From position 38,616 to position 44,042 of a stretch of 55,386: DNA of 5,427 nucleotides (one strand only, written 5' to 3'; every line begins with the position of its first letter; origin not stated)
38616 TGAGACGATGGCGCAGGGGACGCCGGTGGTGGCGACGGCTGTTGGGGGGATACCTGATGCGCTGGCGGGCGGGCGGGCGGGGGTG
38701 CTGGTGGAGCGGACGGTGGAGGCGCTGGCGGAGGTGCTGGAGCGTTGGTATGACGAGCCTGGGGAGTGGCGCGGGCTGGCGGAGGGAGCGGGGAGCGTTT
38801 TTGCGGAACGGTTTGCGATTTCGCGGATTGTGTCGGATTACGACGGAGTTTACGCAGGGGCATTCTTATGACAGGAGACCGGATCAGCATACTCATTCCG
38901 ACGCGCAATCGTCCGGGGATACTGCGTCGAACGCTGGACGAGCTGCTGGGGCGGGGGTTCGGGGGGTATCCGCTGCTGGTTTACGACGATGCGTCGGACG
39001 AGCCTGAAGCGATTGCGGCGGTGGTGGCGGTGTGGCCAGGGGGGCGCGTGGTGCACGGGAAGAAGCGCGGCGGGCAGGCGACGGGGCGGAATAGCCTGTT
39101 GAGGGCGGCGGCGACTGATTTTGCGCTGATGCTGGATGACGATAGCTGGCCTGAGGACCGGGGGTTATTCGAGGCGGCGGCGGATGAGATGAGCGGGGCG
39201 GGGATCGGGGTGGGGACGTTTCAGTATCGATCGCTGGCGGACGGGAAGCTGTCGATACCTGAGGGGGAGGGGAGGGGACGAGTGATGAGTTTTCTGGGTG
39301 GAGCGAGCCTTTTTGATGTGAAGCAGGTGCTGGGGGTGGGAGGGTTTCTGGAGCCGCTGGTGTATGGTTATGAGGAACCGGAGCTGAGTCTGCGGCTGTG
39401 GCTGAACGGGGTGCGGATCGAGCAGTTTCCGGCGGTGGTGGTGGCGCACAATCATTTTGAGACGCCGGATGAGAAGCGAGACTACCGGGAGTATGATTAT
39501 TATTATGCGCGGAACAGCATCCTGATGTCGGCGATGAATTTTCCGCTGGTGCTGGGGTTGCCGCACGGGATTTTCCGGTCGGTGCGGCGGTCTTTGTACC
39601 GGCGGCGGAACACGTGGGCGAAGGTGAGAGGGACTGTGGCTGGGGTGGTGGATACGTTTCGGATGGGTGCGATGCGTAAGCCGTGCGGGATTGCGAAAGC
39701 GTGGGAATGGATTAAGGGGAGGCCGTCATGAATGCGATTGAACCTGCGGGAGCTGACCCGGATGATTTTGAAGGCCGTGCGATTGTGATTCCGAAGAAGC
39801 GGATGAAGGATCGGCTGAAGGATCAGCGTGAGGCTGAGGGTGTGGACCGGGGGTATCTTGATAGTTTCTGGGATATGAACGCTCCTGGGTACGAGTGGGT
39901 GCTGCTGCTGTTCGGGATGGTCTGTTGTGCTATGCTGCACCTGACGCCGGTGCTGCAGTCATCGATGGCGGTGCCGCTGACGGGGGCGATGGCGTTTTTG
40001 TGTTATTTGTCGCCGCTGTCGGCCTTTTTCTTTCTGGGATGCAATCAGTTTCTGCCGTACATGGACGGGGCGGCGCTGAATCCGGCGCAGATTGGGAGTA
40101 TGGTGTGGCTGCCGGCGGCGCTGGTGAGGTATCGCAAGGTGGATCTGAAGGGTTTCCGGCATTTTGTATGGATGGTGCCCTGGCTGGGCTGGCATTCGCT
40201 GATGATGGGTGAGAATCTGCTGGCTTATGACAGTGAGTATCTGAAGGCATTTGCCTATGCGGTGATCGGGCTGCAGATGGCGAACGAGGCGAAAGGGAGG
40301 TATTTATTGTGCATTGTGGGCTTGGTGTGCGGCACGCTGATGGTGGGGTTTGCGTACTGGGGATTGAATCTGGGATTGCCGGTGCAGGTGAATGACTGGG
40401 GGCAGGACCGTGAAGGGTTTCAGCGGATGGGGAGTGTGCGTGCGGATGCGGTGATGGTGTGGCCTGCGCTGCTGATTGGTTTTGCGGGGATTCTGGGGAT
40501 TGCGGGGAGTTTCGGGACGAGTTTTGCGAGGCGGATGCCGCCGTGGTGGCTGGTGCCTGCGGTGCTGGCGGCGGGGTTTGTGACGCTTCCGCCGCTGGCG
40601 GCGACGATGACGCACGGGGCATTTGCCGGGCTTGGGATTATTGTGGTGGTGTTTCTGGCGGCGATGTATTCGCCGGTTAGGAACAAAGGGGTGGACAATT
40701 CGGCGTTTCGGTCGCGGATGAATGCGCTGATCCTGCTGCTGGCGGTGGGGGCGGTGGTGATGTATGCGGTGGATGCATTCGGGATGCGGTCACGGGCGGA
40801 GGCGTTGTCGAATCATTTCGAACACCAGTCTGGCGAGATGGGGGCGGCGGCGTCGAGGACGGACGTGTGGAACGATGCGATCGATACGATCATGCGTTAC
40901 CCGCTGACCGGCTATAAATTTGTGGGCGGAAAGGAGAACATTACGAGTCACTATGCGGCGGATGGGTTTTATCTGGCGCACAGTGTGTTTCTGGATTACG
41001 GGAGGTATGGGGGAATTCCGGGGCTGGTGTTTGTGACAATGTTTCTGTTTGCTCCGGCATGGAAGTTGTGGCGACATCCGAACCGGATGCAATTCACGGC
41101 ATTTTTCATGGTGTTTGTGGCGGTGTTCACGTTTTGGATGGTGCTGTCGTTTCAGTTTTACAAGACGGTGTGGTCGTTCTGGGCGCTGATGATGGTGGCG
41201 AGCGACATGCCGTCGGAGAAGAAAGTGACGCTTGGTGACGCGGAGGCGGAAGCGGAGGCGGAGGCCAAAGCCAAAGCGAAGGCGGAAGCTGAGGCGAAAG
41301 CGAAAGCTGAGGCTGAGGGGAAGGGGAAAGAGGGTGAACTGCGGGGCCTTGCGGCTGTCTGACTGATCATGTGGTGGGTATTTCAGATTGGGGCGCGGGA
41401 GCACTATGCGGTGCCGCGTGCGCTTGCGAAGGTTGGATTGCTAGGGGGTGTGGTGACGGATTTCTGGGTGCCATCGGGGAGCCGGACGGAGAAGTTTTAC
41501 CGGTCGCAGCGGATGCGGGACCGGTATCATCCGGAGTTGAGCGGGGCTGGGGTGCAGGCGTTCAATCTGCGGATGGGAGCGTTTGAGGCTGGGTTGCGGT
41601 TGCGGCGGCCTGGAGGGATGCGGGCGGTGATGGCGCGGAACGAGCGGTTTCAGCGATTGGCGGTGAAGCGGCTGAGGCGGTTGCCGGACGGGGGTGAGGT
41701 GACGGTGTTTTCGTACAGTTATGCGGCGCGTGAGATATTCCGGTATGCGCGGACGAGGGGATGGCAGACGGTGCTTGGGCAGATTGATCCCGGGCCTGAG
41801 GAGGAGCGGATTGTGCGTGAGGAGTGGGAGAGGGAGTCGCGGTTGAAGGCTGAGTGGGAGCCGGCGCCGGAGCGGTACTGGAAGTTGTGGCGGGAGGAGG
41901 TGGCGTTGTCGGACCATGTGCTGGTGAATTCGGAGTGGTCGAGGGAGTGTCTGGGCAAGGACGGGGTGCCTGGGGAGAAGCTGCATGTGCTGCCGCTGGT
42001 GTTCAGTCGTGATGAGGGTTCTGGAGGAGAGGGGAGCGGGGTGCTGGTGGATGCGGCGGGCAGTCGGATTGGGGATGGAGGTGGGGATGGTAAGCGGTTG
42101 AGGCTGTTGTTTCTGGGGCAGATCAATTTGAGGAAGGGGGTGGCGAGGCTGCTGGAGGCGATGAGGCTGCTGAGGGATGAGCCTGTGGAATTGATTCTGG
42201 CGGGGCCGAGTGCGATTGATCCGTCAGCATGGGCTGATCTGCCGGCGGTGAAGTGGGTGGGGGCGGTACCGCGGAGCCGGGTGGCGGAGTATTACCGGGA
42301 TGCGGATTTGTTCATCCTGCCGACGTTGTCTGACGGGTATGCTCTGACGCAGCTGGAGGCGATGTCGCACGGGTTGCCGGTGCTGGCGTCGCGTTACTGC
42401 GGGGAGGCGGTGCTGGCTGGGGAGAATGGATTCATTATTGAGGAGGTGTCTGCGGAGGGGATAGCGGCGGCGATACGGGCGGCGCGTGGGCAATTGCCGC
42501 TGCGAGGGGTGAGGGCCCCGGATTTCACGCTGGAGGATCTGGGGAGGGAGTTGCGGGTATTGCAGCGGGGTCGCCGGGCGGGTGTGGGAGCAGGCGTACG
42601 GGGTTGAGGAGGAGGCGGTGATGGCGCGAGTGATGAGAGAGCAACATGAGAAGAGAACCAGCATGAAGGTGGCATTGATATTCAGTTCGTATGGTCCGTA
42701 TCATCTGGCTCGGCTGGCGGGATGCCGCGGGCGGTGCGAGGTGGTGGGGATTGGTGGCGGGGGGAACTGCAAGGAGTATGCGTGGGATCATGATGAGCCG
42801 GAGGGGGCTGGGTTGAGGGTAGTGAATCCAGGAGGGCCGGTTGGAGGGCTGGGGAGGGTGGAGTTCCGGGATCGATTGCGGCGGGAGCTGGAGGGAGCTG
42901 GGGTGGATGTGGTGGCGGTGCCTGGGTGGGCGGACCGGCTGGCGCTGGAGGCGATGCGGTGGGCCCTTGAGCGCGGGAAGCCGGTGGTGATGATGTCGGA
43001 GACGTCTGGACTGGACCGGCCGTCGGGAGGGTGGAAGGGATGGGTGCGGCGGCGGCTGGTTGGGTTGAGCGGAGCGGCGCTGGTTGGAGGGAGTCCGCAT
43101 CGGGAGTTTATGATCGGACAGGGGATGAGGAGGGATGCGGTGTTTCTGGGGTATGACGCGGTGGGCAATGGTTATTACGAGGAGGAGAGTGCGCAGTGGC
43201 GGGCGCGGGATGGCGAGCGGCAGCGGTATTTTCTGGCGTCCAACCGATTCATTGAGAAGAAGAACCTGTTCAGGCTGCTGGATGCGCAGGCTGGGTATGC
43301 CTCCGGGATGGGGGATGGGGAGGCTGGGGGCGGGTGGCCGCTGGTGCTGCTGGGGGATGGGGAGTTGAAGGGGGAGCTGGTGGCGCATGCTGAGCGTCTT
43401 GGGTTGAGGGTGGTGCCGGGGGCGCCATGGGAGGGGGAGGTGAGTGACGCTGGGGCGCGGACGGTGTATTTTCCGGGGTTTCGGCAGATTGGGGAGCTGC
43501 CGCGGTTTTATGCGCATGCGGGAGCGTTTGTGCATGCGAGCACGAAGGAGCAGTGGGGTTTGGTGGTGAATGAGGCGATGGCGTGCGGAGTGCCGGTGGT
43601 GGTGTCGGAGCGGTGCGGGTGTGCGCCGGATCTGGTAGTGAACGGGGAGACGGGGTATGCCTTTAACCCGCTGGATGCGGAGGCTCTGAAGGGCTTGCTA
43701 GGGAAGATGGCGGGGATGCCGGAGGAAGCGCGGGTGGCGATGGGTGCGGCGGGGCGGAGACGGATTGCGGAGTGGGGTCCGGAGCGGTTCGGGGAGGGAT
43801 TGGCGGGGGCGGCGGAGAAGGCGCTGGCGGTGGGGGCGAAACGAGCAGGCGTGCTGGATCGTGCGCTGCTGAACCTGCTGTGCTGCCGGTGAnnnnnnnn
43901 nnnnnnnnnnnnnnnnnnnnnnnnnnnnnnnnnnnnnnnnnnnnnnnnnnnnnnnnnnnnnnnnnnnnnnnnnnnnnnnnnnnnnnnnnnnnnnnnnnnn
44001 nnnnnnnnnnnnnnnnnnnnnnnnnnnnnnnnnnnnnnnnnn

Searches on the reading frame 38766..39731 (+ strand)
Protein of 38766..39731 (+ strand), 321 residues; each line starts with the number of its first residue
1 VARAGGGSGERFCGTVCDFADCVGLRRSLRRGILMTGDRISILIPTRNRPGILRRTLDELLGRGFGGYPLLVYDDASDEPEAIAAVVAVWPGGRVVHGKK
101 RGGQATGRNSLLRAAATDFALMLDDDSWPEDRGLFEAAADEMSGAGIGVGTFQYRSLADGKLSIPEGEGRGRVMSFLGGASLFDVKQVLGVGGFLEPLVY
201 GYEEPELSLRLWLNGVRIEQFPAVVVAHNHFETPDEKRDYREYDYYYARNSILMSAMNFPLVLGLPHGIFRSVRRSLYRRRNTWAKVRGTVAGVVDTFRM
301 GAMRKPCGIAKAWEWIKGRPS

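Call 8: search_protein_families(library=pfam, proteins=[window:38766-39731:+])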
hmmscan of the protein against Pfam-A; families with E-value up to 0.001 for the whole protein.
window:38766-39731:+ (321 aa): 3 families
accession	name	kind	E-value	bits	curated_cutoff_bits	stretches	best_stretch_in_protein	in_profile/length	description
PF00535.33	Glycos_transf_2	-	2e-14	54.3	23.3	1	41-144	1-105/168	Glycosyl transferase family 2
PF13641.12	Glyco_tranf_2_3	-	4e-06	27.5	27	1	39-132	2-102/230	Glycosyltransferase like family 2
PF02709.20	Glyco_transf_7C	-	0.00012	22.1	23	1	171-228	14-72/78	N-terminal domain of galactosyltransferase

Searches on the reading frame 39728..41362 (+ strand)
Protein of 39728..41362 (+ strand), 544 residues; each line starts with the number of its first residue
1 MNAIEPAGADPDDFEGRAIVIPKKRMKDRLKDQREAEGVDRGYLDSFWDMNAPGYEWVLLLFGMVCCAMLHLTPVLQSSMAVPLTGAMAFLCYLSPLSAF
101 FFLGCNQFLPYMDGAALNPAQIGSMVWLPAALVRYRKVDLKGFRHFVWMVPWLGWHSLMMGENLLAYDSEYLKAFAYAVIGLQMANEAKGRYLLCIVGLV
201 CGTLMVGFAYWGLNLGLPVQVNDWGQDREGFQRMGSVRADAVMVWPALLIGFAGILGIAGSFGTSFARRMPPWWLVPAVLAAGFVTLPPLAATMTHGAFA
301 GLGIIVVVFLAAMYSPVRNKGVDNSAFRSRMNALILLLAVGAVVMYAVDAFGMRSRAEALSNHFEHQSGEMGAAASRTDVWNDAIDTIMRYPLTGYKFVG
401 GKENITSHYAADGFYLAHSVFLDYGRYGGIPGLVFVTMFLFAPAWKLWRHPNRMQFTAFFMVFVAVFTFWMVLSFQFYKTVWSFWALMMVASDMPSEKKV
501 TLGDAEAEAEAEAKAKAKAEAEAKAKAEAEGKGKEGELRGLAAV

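Call 8: search_protein_families(library=pfam, proteins=[window:39728-41362:+])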
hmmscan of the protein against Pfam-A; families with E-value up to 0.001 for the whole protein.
window:39728-41362:+ (544 aa): 1 family
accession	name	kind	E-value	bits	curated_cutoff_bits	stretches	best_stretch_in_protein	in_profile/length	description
PF04932.20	Wzy_C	-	6.6e-12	45.9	31.7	1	290-436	10-148/149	O-Antigen ligase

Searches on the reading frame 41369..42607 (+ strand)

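Call 8: search_protein_families(library=pfam, proteins=[window:41369-42607:+])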
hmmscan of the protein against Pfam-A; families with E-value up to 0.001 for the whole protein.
window:41369-42607:+ (412 aa): 4 families
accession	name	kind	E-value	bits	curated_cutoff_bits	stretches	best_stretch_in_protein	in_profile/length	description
PF13692.12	Glyco_trans_1_4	-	1.1e-24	87.8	27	1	245-371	3-138/142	Glycosyl transferases group 1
PF00534.26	Glycos_transf_1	-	1.6e-22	80.3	26.4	1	241-371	13-154/172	Glycosyl transferases group 1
PF20706.3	GT4-conflict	-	9.9e-08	31.8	26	1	243-352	197-322/385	Family 4 Glycosyltransferase in conflict systems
PF13439.12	Glyco_transf_4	-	0.00022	21.7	28.5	1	156-209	109-163/170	Glycosyltransferase Family 4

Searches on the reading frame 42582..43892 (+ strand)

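Call 8: search_protein_families(library=pfam, proteins=[window:42582-43892:+])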
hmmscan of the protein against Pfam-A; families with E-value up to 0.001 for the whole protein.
window:42582-43892:+ (436 aa): 5 families
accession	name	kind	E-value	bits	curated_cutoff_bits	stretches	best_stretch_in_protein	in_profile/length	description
PF00534.26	Glycos_transf_1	-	7.8e-24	84.6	26.4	1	294-393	74-171/172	Glycosyl transferases group 1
PF13692.12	Glyco_trans_1_4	-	9.6e-18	65.3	27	1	268-370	51-133/142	Glycosyl transferases group 1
PF20706.3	GT4-conflict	-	8.3e-08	32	26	1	310-351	279-320/385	Family 4 Glycosyltransferase in conflict systems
PF13579.12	Glyco_trans_4_4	-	3.2e-07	31.3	29.7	1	66-161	28-122/158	Glycosyl transferase 4-like domain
PF13524.12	Glyco_trans_1_2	-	1e-05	26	25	1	268-395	7-129/144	Glycosyl transferase-like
